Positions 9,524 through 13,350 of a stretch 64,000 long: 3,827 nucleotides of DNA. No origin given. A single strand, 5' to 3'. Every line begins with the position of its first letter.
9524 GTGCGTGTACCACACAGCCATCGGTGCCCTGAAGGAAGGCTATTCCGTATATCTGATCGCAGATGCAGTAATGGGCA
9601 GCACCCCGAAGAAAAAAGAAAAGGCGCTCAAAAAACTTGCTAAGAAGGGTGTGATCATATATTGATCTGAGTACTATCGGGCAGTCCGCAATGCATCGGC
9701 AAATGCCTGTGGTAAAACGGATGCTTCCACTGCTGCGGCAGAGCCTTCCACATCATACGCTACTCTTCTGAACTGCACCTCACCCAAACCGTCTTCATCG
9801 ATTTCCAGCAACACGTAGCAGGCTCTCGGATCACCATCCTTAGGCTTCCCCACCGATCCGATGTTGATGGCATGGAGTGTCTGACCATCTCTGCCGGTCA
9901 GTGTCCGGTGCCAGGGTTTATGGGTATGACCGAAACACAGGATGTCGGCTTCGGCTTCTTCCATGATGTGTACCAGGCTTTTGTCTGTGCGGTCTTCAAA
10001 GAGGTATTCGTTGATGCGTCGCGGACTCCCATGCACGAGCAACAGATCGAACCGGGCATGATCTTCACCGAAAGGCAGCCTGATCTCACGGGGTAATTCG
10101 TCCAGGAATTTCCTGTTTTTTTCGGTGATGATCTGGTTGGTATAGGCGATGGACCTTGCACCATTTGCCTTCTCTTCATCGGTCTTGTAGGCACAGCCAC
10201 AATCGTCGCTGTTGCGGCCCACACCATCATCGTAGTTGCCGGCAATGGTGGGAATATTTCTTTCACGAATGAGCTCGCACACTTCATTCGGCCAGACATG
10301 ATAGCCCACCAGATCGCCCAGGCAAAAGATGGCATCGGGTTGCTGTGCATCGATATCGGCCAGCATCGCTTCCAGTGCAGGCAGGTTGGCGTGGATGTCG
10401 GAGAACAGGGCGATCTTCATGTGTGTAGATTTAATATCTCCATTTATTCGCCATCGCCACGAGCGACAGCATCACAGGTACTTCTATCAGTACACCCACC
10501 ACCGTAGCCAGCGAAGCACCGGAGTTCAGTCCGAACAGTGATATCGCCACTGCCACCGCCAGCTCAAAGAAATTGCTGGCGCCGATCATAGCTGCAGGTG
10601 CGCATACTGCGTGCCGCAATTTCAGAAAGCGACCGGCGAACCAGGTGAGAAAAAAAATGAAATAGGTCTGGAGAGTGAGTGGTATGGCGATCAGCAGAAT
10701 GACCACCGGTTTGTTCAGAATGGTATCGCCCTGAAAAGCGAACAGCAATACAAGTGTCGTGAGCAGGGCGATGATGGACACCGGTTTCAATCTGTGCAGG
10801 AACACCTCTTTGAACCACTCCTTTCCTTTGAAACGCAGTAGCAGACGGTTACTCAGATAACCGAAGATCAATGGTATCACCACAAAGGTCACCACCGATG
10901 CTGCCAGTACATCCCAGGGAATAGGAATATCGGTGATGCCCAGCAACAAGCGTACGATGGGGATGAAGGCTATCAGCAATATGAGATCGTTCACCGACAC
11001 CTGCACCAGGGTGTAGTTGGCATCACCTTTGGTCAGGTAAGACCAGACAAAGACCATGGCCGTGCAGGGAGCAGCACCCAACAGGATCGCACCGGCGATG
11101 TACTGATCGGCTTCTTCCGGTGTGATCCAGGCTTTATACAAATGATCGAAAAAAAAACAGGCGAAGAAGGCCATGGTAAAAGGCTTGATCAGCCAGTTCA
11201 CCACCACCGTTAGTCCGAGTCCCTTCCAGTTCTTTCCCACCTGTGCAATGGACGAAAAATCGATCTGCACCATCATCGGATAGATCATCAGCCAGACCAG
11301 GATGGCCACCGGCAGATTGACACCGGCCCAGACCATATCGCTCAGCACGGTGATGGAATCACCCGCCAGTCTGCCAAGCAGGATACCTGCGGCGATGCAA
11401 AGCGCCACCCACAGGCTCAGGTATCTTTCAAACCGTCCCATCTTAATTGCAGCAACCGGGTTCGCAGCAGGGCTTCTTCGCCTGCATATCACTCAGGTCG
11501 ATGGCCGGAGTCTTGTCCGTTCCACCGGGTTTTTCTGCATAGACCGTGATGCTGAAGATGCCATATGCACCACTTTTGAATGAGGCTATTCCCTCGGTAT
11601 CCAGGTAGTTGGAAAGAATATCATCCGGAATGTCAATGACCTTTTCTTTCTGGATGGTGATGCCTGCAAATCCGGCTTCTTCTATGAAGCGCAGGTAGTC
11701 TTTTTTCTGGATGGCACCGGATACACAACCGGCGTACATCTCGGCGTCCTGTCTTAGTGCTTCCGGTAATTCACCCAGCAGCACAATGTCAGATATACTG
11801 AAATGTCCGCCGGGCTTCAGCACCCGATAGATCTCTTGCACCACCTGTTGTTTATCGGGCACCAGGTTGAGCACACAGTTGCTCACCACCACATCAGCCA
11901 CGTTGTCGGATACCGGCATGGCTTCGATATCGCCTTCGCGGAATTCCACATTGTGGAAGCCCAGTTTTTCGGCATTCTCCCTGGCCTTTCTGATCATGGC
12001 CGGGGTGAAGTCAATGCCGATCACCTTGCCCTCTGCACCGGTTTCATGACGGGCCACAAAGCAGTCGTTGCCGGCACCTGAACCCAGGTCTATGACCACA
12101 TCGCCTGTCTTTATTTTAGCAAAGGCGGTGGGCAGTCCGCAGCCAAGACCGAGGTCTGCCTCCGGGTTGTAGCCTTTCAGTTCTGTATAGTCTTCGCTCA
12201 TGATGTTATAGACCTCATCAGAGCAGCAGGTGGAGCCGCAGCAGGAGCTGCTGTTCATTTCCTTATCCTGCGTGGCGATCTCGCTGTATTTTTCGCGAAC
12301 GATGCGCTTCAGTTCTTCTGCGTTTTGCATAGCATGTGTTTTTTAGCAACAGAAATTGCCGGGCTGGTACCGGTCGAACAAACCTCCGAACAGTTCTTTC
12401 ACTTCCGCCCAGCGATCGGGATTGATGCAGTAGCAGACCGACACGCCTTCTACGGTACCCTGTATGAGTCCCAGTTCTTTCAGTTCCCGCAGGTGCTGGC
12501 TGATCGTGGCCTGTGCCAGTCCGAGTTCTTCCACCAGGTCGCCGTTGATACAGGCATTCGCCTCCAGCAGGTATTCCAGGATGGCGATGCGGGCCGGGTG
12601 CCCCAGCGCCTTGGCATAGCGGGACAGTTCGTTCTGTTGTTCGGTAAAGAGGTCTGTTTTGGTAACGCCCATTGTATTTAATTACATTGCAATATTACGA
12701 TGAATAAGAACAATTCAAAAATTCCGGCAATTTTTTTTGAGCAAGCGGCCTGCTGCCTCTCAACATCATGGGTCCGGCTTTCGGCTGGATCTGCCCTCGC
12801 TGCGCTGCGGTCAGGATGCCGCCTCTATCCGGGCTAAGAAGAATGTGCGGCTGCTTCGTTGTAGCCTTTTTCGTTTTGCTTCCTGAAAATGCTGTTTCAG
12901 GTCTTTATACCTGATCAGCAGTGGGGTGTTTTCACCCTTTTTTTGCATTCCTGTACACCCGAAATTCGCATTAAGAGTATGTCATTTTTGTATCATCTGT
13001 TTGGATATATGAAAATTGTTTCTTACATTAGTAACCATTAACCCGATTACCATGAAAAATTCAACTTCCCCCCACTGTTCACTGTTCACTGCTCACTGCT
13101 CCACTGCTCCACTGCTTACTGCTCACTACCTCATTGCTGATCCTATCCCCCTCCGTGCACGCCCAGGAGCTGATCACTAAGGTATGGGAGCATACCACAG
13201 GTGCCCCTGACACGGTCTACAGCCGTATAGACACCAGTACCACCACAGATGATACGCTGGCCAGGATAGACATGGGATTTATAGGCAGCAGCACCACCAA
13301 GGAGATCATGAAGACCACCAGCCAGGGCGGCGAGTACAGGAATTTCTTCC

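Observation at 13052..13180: A 7/8-nt tandem repeat encodes the signal peptide and separates an out-of-frame ATG from a T9SS cargo gene (candidate slipped-strand ON/OFF switch)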

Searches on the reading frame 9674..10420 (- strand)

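Call 10: search_protein_families(library=pfam, proteins=[window:9674-10420:-], max_evalue=0.01)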
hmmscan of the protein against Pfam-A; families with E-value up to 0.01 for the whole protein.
window:9674-10420:- (248 aa): 2 families
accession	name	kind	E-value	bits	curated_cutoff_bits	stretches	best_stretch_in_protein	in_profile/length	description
PF12850.12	Metallophos_2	-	4.4e-24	85.7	27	1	1-209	1-153/154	Calcineurin-like phosphoesterase superfamily domain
PF00149.33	Metallophos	-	1.4e-17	65.2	21.5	1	1-169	1-191/191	Calcineurin-like phosphoesterase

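Call 11: search_protein_families(library=ncbifam, proteins=[window:9674-10420:-], max_evalue=0.01)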
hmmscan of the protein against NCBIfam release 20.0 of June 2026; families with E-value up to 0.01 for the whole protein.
window:9674-10420:- (248 aa): 3 families
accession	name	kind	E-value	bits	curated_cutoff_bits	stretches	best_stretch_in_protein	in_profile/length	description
TIGR00040.1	yfcE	subfamily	1.6e-14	54.3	56.25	1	1-210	1-153/158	YfcE family phosphodiesterase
NF006988.0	PRK09453.1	equivalog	3e-12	46.8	117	2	1-42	1-41/183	phosphodiesterase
NF003743.0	PRK05340.1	equivalog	0.00077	18.7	134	0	142-177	173-208/242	UDP-2,3-diacylglucosamine diphosphatase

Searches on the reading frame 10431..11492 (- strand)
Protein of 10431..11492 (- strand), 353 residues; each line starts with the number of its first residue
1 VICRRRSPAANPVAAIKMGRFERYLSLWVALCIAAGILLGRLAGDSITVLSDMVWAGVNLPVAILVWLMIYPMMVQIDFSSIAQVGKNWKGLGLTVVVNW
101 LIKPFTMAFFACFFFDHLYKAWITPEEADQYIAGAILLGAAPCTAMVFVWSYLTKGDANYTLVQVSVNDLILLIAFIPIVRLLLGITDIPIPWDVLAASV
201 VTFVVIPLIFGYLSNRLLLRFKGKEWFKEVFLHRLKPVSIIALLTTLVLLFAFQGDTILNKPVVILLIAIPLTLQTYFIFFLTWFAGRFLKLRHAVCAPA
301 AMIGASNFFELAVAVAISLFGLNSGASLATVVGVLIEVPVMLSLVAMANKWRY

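Call 10: search_protein_families(library=pfam, proteins=[window:10431-11492:-], max_evalue=0.01)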
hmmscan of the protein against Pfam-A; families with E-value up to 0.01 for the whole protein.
window:10431-11492:- (353 aa): 2 families
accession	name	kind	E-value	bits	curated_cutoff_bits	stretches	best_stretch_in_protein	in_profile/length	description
PF01758.21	SBF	-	5.1e-38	131.1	24.3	1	63-260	1-190/191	Sodium Bile acid symporter family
PF02990.21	EMP70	-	0.0039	16.4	27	1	171-289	272-392/517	Endomembrane protein 70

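Call 11: search_protein_families(library=ncbifam, proteins=[window:10431-11492:-], max_evalue=0.01)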
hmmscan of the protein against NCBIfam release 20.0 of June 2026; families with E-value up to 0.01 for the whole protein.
window:10431-11492:- (353 aa): 1 family
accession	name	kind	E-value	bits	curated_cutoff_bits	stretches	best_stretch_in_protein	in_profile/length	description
TIGR00832.1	acr3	equivalog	4.1e-116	387.9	282.8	1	18-348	1-327/327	ACR3 family arsenite efflux transporter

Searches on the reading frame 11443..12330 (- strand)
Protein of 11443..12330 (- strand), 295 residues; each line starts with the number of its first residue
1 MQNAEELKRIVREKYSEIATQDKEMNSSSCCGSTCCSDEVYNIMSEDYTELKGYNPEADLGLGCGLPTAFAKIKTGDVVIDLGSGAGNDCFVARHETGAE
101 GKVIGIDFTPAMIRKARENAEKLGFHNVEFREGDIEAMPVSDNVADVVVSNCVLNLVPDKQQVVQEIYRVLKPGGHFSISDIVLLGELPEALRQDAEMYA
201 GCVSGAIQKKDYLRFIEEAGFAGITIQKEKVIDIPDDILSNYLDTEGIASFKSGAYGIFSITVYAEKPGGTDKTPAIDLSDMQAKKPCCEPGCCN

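Call 10: search_protein_families(library=pfam, proteins=[window:11443-12330:-], max_evalue=0.01)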
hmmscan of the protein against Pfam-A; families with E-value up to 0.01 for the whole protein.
window:11443-12330:- (295 aa): 18 families
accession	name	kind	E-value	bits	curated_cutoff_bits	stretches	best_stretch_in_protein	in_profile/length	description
PF13847.12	Methyltransf_31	-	7.8e-48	162.3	27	1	74-220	2-145/145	Methyltransferase domain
PF08241.18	Methyltransf_11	-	2.6e-24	86.1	21.2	1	81-178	2-94/95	Methyltransferase domain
PF13649.12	Methyltransf_25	-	5e-24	85.3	27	1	79-175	1-97/97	Methyltransferase domain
PF01209.24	Ubie_methyltran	-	1.2e-19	71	20.1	1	73-179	45-151/233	ubiE/COQ5 methyltransferase family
PF08242.18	Methyltransf_12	-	1.6e-16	61.3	30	1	80-177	1-98/98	Methyltransferase domain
PF13489.12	Methyltransf_23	-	4.1e-13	49.8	27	1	67-221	14-159/164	Methyltransferase domain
PF06325.19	PrmA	-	1.2e-09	38.6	22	1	73-183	159-262/296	Ribosomal protein L11 methyltransferase (PrmA)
PF01135.25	PCMT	-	2.1e-09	37.9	20.3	1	70-134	68-132/210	Protein-L-isoaspartate(D-aspartate) O-methyltransferase (PCMT)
PF05148.21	Methyltransf_8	-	4.8e-07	30.3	27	1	129-182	107-159/219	Hypothetical methyltransferase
PF13679.12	Methyltransf_32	-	1.6e-06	28.6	27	1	75-142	25-96/143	Methyltransferase domain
PF01728.25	FtsJ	-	3.7e-06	27.4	24.1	1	71-154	17-101/181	FtsJ-like methyltransferase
PF01170.24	UPF0020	-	1.8e-05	24.9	22.3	1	97-152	73-129/197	RMKL-like, methyltransferase domain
PF05175.20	MTS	-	9.9e-05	22.5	23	1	75-175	31-134/170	Methyltransferase small domain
PF02390.23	Methyltransf_4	-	0.00033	20.6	24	1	78-137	4-63/173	Putative methyltransferase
PF00891.24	Methyltransf_2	-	0.0023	17.7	22.3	1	77-221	64-209/210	O-methyltransferase domain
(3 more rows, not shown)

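Call 11: search_protein_families(library=ncbifam, proteins=[window:11443-12330:-], max_evalue=0.01)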
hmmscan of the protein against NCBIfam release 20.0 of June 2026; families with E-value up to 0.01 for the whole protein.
window:11443-12330:- (295 aa): 72 families (the best 25 are shown)
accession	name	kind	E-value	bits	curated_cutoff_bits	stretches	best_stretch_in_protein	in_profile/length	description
NF008823.0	PRK11873.1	subfamily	1.1e-112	375.9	263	1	2-269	2-269/272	arsenite methyltransferase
NF041537.1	ArsM_AhpD_UU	exception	5.7e-51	173.3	510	1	7-227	13-228/345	arsenite methyltransferase/AhpD domain selenoprotein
NF040538.1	methyl_ArsM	equivalog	2.3e-49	168.5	500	2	140-228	167-257/356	arsinothricin biosynthesis methyltransferase ArsM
NF047649.1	MTase_UXPK_star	exception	2.6e-49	167.7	460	1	4-226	10-228/283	methyltransferase/UXPK-star double selenoprotein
NF041536.1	ArsM_DUF2284_UU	exception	3.4e-46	157.5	575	1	4-229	10-230/459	arsenite methyltransferase/DUF2284 domain selenoprotein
NF040539.1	AST_met_ArsM_2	exception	7.6e-32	111.2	240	1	78-226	59-210/262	putative arsinothricin biosynthesis methyltransferase ArsM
NF038099.1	AsSugarArsM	exception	1.1e-29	103.7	400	1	49-231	32-223/321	arsenosugar biosynthesis arsenite methyltransferase ArsM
NF045667.1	MTase_DVU1556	equivalog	4.3e-27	95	155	1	69-225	16-164/213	DVU_1556 family methyltransferase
NF001244.0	PRK00216.1-5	equivalog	1.1e-18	67.4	216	1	72-183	45-157/236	bifunctional demethylmenaquinone methyltransferase/2-methoxy-6-polyprenyl-1,4-benzoquinol methylase UbiE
NF001243.0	PRK00216.1-4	equivalog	2.6e-17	63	235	1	72-177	44-149/237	demethylmenaquinone methyltransferase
TIGR02752.1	MenG_heptapren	equivalog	3.2e-17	62.8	419.85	1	72-178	42-148/231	demethylmenaquinone methyltransferase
TIGR01934.1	MenG_MenH_UbiE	subfamily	6.5e-17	61.6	158.35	1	74-183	38-145/223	ubiquinone/menaquinone biosynthesis methyltransferase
TIGR02072.1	BioC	equivalog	1.3e-16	61.1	184.95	1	78-190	37-142/244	malonyl-ACP O-methyltransferase BioC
NF001240.0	PRK00216.1-1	equivalog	4.2e-16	58.7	378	1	70-179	58-168/251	bifunctional demethylmenaquinone methyltransferase/2-methoxy-6-polyprenyl-1,4-benzoquinol methylase UbiE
NF052510.1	methyltran_MpqE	exception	4.3e-16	59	335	1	70-177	41-149/234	methyl-plastoquinone biosynthesis methyltransferase MpqE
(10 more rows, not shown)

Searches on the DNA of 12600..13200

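Call 70: search_rna_families(source=window, start=12600, end=13200, threshold=evalue, max_evalue=1)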
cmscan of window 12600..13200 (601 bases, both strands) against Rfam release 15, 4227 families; matches with E-value up to 1: 1.
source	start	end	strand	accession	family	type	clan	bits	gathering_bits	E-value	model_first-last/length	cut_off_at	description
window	12767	12839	-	RF01705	Flavo-1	Gene; sRNA;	-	35.2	42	9.3e-06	1-76/76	no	Flavo-1 RNA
